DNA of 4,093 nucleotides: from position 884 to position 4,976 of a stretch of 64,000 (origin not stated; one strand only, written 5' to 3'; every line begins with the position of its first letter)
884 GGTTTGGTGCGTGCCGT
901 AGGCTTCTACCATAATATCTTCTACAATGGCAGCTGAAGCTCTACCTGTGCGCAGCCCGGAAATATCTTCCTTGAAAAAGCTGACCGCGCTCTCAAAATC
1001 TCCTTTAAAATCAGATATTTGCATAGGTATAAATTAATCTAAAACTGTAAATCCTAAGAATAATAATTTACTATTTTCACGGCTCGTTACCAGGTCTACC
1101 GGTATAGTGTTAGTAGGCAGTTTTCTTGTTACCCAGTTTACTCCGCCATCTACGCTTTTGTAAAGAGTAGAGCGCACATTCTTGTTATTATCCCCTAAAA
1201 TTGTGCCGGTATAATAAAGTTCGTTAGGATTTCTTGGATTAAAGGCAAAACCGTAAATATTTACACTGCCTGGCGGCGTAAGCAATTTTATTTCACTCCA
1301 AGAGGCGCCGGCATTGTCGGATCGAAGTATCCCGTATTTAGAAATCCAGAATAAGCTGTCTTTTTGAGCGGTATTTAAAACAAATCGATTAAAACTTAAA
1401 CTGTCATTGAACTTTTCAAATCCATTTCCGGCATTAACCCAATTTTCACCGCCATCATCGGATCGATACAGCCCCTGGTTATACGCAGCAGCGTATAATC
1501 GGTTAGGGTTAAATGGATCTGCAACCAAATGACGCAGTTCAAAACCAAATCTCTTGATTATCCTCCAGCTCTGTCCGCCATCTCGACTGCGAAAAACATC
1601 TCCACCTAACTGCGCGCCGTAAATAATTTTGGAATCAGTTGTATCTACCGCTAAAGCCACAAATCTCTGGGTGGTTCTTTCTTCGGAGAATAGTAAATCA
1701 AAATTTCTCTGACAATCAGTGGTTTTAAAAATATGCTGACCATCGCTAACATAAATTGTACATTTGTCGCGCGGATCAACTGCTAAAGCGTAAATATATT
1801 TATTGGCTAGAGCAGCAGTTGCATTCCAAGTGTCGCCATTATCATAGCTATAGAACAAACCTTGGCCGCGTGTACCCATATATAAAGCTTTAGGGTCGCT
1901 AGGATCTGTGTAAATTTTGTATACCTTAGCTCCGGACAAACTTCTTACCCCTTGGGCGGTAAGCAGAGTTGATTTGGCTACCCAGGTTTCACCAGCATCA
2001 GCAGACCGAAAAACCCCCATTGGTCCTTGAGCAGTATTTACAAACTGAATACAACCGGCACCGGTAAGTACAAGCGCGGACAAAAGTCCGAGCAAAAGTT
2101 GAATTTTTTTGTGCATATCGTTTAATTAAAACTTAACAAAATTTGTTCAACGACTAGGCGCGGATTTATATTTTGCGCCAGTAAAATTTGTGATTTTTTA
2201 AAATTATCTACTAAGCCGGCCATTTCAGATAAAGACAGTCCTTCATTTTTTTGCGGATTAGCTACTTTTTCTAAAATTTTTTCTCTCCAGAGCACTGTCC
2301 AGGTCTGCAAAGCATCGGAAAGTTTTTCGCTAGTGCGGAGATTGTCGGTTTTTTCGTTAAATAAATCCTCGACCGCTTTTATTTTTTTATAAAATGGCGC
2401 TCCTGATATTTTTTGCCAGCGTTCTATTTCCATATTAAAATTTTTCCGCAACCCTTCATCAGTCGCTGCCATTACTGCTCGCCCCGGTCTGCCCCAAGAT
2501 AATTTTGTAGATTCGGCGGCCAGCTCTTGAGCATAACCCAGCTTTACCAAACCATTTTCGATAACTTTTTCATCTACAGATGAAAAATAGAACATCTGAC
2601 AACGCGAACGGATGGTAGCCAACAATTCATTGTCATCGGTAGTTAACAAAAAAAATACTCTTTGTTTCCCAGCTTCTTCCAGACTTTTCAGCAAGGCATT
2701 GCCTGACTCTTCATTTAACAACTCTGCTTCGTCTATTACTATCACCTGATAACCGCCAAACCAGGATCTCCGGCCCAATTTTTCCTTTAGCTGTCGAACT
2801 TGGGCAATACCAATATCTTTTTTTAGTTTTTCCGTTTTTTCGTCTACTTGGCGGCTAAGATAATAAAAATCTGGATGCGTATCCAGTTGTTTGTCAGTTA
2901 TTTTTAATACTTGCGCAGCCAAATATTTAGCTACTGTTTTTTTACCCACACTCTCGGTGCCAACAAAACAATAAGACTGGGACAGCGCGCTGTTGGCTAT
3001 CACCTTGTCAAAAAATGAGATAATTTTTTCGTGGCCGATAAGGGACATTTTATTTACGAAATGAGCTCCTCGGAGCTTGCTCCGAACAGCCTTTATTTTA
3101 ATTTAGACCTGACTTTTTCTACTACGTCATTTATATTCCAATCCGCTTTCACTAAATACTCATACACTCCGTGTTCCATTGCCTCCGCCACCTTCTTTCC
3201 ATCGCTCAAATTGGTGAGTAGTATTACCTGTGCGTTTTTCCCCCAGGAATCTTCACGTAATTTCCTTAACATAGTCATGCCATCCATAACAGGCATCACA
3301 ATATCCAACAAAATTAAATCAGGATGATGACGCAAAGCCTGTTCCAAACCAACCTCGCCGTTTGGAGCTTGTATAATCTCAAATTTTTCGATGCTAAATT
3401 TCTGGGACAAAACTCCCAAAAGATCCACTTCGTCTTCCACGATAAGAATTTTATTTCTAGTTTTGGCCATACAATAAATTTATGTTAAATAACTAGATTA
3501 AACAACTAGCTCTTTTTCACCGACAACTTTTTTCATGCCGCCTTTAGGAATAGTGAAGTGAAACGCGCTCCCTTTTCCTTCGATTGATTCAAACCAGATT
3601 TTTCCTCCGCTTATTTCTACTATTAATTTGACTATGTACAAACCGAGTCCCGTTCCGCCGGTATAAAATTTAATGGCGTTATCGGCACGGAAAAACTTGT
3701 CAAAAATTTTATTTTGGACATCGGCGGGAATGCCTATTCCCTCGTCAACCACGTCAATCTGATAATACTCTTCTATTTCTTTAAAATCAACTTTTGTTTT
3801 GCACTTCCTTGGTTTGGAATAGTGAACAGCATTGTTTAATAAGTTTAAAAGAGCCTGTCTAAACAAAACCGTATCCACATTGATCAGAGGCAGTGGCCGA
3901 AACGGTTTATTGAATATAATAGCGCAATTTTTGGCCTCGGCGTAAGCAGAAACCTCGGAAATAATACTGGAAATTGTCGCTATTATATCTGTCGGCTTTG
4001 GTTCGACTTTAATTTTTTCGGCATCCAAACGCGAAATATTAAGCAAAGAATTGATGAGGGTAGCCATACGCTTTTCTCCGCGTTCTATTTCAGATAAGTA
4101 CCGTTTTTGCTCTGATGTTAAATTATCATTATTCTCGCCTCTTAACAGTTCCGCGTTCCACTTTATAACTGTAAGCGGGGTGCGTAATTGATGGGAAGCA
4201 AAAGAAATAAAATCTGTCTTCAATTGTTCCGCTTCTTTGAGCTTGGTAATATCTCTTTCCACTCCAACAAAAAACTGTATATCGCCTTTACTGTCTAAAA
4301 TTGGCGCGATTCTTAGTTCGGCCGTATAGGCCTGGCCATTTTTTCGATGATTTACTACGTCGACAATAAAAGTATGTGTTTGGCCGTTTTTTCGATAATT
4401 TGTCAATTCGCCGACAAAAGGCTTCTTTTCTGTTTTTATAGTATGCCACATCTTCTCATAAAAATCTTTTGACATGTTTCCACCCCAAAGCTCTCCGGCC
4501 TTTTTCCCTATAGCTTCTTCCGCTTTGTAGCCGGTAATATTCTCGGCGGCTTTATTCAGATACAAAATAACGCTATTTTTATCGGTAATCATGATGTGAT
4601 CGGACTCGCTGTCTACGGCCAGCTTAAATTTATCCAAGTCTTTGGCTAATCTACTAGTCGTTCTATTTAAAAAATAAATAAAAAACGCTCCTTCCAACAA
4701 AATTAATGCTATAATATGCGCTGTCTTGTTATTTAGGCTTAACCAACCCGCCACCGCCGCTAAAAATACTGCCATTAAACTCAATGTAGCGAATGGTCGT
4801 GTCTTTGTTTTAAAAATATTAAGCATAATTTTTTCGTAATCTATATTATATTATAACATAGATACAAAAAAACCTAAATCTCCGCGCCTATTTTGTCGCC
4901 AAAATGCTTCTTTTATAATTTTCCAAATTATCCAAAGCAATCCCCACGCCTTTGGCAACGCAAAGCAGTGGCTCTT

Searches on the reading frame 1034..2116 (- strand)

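Call 48: search_protein_families(library=pfam, proteins=[window:1034-2116:-], max_evalue=0.00001)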
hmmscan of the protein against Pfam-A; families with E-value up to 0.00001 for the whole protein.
window:1034-2116:- (360 aa): 3 families
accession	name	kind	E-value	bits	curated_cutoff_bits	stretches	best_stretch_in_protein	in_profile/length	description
PF15902.12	Sortilin-Vps10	-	5.5e-25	88.5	33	3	35-146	3-104/446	Sortilin, neurotensin receptor 3,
PF02012.26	BNR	-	3.9e-13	47.7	27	0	88-98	1-11/12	BNR/Asp-box repeat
PF14870.12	PSII_BNR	-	7.2e-09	35.8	27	0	34-186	126-268/303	Photosynthesis system II assembly factor YCF48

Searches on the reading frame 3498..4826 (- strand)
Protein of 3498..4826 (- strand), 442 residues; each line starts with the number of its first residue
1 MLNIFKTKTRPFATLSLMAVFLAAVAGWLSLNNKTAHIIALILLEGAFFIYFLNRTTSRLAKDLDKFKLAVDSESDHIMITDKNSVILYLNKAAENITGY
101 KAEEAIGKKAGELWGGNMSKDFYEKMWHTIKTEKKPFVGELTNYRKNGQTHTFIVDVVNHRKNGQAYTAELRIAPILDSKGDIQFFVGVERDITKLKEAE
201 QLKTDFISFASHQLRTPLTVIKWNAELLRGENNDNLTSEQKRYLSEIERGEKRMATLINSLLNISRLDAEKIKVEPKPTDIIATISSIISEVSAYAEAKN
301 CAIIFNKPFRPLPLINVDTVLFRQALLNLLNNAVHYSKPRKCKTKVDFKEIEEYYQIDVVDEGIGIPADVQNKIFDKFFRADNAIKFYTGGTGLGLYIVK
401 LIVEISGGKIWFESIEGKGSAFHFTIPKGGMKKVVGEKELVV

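Call 48: search_protein_families(library=pfam, proteins=[window:3498-4826:-], max_evalue=0.00001)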
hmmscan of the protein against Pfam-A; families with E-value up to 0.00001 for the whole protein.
window:3498-4826:- (442 aa): 6 families
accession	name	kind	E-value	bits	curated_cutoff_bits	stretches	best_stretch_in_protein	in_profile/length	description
PF02518.31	HATPase_c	-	4e-25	88.9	26.4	1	318-428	2-109/111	Histidine kinase-, DNA gyrase B-, and HSP90-like ATPase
PF00512.31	HisKA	-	2e-18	66.6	26.9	1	203-270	2-66/66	His Kinase A (phospho-acceptor) domain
PF13426.13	PAS_9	-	2.4e-18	66.7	27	1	76-195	2-103/103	PAS domain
PF00989.32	PAS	-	1.4e-12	48.1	22.6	1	67-193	3-113/113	PAS fold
PF08448.16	PAS_4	-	1e-10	42.2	23.1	1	72-197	2-109/110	PAS fold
PF08447.18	PAS_3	-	3.2e-07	31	25.6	0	87-153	1-68/89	PAS fold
